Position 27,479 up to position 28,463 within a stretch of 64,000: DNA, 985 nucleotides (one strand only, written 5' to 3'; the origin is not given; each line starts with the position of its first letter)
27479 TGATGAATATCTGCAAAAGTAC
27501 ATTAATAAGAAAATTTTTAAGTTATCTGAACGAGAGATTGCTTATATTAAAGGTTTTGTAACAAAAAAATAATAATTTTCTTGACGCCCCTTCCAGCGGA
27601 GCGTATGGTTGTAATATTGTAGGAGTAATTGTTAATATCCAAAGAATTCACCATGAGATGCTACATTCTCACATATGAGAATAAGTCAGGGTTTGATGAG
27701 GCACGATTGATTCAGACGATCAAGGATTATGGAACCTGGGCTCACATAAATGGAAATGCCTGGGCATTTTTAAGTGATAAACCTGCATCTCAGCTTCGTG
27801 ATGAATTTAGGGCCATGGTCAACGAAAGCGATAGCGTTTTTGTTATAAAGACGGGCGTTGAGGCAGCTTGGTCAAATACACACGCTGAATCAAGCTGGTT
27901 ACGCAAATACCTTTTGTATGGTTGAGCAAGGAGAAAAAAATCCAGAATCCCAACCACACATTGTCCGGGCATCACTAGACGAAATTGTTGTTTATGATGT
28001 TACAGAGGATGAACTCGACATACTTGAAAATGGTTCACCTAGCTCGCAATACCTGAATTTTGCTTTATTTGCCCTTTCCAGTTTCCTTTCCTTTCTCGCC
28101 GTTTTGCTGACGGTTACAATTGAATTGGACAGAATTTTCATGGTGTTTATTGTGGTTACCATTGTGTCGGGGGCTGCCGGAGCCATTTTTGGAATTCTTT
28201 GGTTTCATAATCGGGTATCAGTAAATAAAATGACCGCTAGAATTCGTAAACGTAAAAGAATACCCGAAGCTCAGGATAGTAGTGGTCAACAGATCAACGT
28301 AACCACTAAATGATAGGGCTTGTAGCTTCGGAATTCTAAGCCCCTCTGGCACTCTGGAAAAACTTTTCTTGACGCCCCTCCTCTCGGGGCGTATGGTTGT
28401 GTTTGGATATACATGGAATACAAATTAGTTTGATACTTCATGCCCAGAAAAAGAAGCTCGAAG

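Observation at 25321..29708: Second AT-rich defence island: type II R-M pair, a small soluble plus two-TM protein module, and an Rx4H (HEPN/Abi-like) protein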

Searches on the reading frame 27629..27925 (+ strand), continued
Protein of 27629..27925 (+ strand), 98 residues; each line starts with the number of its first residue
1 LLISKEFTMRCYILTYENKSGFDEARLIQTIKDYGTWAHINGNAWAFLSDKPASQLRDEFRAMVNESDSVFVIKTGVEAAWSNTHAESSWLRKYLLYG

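Call 84: search_protein_families(library=pfam, proteins=[L010:2789-4510:+, L012:2887-3735:+, L012:3728-4294:+, L010:1724-2383:+], max_evalue=0.01)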
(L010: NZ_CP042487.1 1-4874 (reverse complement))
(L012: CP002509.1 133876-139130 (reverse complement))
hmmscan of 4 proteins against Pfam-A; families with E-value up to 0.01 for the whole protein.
L010:2789-4510:+ (574 aa): 2 families
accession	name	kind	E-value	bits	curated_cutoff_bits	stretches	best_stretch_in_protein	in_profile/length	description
PF18476.7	PIN_8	-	4.1e-60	204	26.1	1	27-264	1-226/227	PIN like domain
PF13518.12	HTH_28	-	0.0059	17.1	25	0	396-430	15-47/52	Helix-turn-helix domain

L012:2887-3735:+ (283 aa): 1 family
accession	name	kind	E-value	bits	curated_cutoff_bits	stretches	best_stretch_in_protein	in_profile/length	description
PF20016.6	ThsA_Macro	-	5.9e-53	179.8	25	1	80-263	1-183/183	Thoeris protein ThsA, Macro domain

L012:3728-4294:+ (189 aa): 2 families
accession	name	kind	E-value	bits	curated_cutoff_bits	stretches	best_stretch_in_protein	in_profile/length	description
PF08937.16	ThsB_TIR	-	2.1e-25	89.5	21.2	1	26-120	6-99/100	Thoeris protein ThsB, TIR-like domain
PF13676.11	TIR_2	-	0.0097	16.8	28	0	65-117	37-92/122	TIR domain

L010:1724-2383:+ (220 aa): 2 families
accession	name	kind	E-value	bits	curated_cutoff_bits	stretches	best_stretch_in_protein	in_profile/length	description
PF07751.16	Abi_2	-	7.3e-05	23.6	25.6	0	157-179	161-183/184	Abi-like protein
PF18735.6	HEPN_RiboL-PSP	-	0.0038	17.6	28.4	0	147-183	118-171/191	RiboL-PSP-HEPN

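Call 106: search_protein_families(library=padloc, alignment_id=A4, max_evalue=0.01)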
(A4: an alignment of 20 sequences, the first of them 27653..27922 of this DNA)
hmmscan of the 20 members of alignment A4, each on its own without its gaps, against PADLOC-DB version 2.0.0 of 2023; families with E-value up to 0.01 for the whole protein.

A. member 1, window:27653-27922:+ (90 aa): 0 families

B. families by the number of members that match (of 20 scanned): 17 families
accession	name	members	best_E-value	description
PDLC02078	Cas2b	19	1.1e-09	-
PDLC02070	Cas2_II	19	4e-06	-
PDLC01756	Cas2g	18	3.9e-06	-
PDLC01443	Cas2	17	6.5e-06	"CAS-I,CAS-II,CAS-III,CAS-IV,CAS-V,CAS-VI; acquisition_2"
PDLC02027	Cas2d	16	1.1e-06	-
PDLC01649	Cas2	15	6.5e-06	"CAS-I,CAS-II,CAS-III,CAS-IV,CAS-V,CAS-VI; acquisition_2"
PDLC01338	Cas2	11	1.3e-05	"CAS-I,CAS-II,CAS-III,CAS-IV,CAS-V,CAS-VI; acquisition_2"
PDLC01749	Cas2b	5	3.4e-05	-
PDLC02074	Cas2_IIIb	5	0.0017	-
PDLC01525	Cas2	4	0.0035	"CAS-I,CAS-II,CAS-III,CAS-IV,CAS-V,CAS-VI; acquisition_2"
PDLC00935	Cas2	3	0.0012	CRISPR-associated endonuclease Cas2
PDLC00936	Cas2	2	0.00041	Cas2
PDLC01748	Cas2_IIIa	2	0.0014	-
PDLC01750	Cas2b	2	0.0021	-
PDLC01251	Cas2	1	0.0012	"CAS-I,CAS-II,CAS-III,CAS-IV,CAS-V,CAS-VI; acquisition_2"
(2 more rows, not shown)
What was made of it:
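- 27653..27925 (+): 90-aa non-CRISPR Cas2 homologue with a ferredoxin-like fold. It is the constant first gene of the two-gene cassette. 19 of 20 subfamily members hit Cas2 models, best 1e-9 (call 106).
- On Cas2 family (PF09827): In its subfamily 19 of 20 members match, best 1.1e-9 (call 106).
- Closest known: Cas2. Same: 19 of 20 subfamily members match Cas2 HMMs (call 106).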

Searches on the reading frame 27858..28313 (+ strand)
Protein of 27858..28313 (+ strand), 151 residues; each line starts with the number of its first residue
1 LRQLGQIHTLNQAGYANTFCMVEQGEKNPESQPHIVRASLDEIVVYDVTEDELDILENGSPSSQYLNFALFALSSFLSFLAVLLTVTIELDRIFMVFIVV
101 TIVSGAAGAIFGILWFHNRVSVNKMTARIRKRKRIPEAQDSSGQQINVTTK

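Call 3: search_protein_families(library=pfam, proteins=[window:27858-28313:+], max_evalue=1)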
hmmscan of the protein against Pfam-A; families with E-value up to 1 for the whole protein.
window:27858-28313:+ (151 aa): 3 families
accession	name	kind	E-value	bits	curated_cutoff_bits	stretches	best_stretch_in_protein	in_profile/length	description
PF24061.1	LBD_receptor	-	0.047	13.2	27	1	17-126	28-143/193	Putative ionotropic receptor, ligand binding domain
PF07332.16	Phage_holin_3_6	-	0.07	13.6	28.4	1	68-124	46-99/116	Putative Actinobacterial Holin-X, holin superfamily III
PF12786.12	GBV-C_env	-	0.31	10.1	21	1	76-113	52-90/413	GB virus C genotype envelope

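Call 4: search_protein_families(library=padloc, proteins=[window:27858-28313:+], max_evalue=1)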
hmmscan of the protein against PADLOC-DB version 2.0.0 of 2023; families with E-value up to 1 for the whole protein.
window:27858-28313:+ (151 aa): 0 families

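Call 5: search_protein_families(library=ncbifam, proteins=[window:27858-28313:+], max_evalue=1)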
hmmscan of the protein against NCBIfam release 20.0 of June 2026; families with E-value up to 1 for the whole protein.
window:27858-28313:+ (151 aa): 0 families

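Call 6: search_protein_families(library=phrogs, proteins=[window:27858-28313:+], max_evalue=1)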
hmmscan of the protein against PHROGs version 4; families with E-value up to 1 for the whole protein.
window:27858-28313:+ (151 aa): 4 families
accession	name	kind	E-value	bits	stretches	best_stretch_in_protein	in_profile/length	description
phrog_2203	-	moron, auxiliary metabolic gene and host takeover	0.0053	17.9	1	64-139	75-151/166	membrane protein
phrog_944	-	moron, auxiliary metabolic gene and host takeover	0.025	15.3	1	74-134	141-200/235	membrane protein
phrog_785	-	lysis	0.047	14.4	1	70-121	50-98/107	holin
phrog_12212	-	unknown function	0.056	14.4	1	95-119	9-33/40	-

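Call 83: search_protein_families(library=pfam, alignment_id=A5, max_evalue=0.1)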
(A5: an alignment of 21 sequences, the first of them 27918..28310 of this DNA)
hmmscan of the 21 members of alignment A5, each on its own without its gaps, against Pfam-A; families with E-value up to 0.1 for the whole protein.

A. member 1, window:27918-28310:+ (131 aa): 1 family
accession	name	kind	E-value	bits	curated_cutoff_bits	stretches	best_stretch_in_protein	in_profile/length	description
PF07332.16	Phage_holin_3_6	-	0.051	14.1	28.4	1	48-104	46-99/116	Putative Actinobacterial Holin-X, holin superfamily III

B. families by the number of members that match (of 21 scanned): 37 families (the first 25 are shown)
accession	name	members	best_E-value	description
PF07332.16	Phage_holin_3_6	7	9.4e-05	Putative Actinobacterial Holin-X, holin superfamily III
PF24838.2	8xMP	5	2.9e-05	Octameric membrane protein family (8xMP)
PF17370.7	DUF5392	4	2.7e-05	Family of unknown function (DUF5392)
PF00893.25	Multi_Drug_Res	4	0.00074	Small Multidrug Resistance protein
PF03706.18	LPG_synthase_TM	4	0.0019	Lysylphosphatidylglycerol synthase TM region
PF12698.13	ABC2_membrane_3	3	0.001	ABC-2 family transporter protein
PF13194.11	DUF4010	2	0.00075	Domain of unknown function (DUF4010)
PF14110.11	DUF4282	2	0.0022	Domain of unknown function (DUF4282)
PF24709.1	DUF7670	2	0.0048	Domain of unknown function (DUF7670)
PF10332.14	DUF2418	2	0.025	Protein of unknown function (DUF2418)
PF20990.2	DUF2207_C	2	0.029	Predicted membrane protein (DUF2207) C-terminal domain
PF14342.11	DUF4396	1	0.0011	Domain of unknown function (DUF4396)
PF19744.4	DUF6232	1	0.0072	Family of unknown function (DUF6232)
PF03994.20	DUF350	1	0.0074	Domain of Unknown Function (DUF350)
PF13567.11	DUF4131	1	0.0082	Domain of unknown function (DUF4131)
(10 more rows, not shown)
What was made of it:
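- The two-TM family gives sub-threshold holin hits (call 83).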

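Call 105: search_protein_families(library=padloc, alignment_id=A5, max_evalue=0.01)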
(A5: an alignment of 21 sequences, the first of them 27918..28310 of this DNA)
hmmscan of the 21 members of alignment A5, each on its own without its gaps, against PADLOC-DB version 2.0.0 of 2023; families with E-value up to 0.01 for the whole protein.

A. member 1, window:27918-28310:+ (131 aa): 0 families

B. families by the number of members that match (of 21 scanned): 3 families
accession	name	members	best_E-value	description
PDLC00724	Effector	1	0.00061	4TM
PDLC00717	Effector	1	0.0024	4TM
PDLC02363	PycTM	1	0.0096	-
